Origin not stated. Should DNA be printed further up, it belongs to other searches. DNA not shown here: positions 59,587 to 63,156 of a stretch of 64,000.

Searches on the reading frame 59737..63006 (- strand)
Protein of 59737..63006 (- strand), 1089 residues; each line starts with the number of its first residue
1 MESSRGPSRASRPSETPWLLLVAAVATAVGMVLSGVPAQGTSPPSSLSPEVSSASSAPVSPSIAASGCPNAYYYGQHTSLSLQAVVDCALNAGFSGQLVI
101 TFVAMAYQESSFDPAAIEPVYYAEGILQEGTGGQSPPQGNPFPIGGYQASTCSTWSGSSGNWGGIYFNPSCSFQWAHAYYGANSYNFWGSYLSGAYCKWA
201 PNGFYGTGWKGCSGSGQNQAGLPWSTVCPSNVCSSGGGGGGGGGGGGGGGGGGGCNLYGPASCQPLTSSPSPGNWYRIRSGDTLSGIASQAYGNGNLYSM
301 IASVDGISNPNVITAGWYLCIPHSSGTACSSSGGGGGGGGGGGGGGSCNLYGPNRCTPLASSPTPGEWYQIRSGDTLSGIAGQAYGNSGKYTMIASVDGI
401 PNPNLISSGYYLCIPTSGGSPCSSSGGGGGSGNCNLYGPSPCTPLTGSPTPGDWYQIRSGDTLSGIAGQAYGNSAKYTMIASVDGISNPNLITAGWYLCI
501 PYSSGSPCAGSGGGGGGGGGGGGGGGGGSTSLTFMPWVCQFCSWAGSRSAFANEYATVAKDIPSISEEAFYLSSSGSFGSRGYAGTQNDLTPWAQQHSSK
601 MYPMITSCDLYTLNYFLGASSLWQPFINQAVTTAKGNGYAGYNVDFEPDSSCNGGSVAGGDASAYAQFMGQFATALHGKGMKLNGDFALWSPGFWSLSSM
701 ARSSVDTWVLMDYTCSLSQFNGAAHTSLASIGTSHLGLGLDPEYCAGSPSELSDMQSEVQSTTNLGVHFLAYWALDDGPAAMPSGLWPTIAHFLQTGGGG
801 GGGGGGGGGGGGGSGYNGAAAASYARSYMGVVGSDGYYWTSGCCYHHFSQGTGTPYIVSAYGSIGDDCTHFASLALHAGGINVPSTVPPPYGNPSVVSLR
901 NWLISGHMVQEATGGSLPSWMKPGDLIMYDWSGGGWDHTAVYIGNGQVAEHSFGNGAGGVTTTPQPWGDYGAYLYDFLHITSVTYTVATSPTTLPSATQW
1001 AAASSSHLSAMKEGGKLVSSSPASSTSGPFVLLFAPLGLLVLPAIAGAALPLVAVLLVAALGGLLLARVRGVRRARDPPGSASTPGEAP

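Call 8: search_protein_families(library=pfam, proteins=[window:59737-63006:-], max_evalue=0.01)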
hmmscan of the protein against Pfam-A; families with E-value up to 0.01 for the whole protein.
window:59737-63006:- (1089 aa): 4 families
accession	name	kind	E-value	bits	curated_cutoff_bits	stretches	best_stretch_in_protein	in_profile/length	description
PF01476.26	LysM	-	2e-17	63.3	20.9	2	276-322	1-43/43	LysM domain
PF12671.13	Amidase_6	-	1.6e-06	28.7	23.2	1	816-942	2-125/163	Putative amidase domain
PF00877.26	NLPC_P60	-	9.6e-06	26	23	1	853-955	1-84/105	NlpC/P60 family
PF23457.1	LysM2_NFP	-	1e-05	26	36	0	455-501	8-54/56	NFP LysM2 domain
